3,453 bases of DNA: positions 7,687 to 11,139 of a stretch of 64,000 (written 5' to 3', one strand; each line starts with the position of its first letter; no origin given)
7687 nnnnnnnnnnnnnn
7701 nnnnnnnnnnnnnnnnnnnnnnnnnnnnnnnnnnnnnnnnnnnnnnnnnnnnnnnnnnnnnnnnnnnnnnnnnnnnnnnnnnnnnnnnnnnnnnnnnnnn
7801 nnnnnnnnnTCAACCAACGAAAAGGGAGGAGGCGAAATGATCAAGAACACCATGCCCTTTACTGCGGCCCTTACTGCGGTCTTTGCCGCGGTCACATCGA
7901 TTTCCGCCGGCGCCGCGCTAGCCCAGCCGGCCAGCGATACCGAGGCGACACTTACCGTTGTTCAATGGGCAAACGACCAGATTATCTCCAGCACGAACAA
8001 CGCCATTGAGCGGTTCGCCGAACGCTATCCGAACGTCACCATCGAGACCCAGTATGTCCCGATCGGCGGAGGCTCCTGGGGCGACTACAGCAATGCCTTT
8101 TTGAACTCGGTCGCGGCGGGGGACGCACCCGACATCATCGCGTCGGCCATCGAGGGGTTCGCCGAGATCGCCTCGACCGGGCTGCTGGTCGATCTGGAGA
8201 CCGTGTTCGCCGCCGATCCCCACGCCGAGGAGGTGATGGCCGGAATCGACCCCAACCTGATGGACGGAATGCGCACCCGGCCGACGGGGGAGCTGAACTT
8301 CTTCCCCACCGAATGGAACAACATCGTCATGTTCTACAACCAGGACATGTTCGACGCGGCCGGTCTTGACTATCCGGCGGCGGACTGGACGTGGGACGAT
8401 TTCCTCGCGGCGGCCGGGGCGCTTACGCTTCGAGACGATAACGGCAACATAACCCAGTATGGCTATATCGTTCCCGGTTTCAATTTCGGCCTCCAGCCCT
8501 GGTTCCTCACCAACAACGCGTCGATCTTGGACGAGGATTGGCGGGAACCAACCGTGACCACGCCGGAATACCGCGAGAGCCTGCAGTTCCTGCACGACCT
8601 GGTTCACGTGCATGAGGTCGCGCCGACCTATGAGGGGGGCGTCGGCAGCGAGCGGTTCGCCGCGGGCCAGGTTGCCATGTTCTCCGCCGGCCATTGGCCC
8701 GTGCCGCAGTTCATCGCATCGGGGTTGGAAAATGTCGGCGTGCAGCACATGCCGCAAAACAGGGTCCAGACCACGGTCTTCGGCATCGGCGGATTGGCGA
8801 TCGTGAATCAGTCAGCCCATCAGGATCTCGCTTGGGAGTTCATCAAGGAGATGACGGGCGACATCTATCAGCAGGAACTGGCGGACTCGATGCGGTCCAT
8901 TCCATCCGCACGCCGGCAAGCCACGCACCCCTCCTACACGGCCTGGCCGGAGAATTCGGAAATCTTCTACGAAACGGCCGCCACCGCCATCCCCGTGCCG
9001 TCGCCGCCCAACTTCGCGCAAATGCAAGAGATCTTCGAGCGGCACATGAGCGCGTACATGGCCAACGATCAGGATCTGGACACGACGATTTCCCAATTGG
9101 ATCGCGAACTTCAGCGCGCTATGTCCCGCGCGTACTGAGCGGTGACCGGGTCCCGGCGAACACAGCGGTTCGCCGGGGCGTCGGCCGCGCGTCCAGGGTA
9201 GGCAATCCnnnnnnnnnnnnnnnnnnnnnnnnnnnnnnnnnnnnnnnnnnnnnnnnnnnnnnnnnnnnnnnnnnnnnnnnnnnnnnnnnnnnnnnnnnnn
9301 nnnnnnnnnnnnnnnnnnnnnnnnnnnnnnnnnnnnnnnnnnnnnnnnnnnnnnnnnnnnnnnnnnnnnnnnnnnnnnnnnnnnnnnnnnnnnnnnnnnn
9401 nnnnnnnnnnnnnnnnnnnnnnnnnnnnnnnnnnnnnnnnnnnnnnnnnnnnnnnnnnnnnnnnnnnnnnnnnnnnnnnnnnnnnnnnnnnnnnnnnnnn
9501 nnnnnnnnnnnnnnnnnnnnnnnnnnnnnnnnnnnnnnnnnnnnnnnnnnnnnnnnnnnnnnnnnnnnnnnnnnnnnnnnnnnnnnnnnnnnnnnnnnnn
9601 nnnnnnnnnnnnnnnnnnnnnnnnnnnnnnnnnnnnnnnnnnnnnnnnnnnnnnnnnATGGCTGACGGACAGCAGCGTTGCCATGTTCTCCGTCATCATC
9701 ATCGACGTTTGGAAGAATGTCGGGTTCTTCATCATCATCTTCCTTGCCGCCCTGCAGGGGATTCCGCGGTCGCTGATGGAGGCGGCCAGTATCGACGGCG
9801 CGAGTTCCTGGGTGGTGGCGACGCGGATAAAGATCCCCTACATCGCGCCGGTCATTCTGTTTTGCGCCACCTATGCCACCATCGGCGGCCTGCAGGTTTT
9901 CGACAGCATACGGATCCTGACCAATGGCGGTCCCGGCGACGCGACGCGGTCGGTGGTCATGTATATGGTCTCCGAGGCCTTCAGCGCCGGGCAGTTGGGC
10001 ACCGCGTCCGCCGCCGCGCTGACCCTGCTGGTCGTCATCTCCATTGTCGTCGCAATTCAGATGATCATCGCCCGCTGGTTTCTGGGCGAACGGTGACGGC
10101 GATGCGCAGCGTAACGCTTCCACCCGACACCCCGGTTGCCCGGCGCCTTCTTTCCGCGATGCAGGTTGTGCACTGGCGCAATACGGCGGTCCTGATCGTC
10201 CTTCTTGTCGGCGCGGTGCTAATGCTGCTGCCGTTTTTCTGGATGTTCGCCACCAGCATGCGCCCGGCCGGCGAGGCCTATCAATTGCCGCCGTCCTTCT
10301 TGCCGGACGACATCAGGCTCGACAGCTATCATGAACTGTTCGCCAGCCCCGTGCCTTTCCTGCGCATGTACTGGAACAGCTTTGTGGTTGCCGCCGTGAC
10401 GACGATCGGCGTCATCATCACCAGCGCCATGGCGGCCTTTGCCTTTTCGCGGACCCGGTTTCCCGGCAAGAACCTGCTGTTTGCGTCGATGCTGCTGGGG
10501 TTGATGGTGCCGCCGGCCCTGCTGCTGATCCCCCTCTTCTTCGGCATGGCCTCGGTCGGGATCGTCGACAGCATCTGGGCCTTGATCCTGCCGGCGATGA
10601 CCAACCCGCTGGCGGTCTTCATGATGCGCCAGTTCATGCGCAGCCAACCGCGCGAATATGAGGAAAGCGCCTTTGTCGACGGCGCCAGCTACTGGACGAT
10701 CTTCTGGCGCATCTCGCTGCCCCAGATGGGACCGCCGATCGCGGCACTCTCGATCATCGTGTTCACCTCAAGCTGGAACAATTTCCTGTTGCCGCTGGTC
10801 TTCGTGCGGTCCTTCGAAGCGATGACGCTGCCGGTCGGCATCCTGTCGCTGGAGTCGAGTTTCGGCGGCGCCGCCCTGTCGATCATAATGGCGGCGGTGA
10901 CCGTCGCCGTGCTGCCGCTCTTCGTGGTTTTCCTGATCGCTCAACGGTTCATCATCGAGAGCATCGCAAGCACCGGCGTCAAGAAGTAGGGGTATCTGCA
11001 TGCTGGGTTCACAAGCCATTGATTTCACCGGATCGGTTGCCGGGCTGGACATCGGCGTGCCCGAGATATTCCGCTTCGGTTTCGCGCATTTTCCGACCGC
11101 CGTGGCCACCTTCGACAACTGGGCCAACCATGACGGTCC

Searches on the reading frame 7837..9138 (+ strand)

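Call 39: search_protein_families(library=pfam, proteins=[window:7837-9138:+], max_evalue=0.0001)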
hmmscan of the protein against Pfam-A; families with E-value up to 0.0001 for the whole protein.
window:7837-9138:+ (433 aa): 2 families
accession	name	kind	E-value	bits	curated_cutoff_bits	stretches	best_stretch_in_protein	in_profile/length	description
PF01547.30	SBP_bac_1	-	2.9e-37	129.8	26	1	52-345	9-306/307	Bacterial extracellular solute-binding protein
PF13416.11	SBP_bac_8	-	8.8e-32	111.4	27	1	56-373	2-277/279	Bacterial extracellular solute-binding protein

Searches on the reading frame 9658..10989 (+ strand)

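Call 39: search_protein_families(library=pfam, proteins=[window:9658-10989:+], max_evalue=0.0001)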
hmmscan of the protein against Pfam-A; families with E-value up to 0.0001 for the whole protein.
window:9658-10989:+ (443 aa): 1 family
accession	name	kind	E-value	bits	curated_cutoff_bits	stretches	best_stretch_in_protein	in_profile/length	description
PF00528.27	BPD_transp_1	-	1.7e-18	67.4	26.4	1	256-433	5-179/184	Binding-protein-dependent transport system inner membrane component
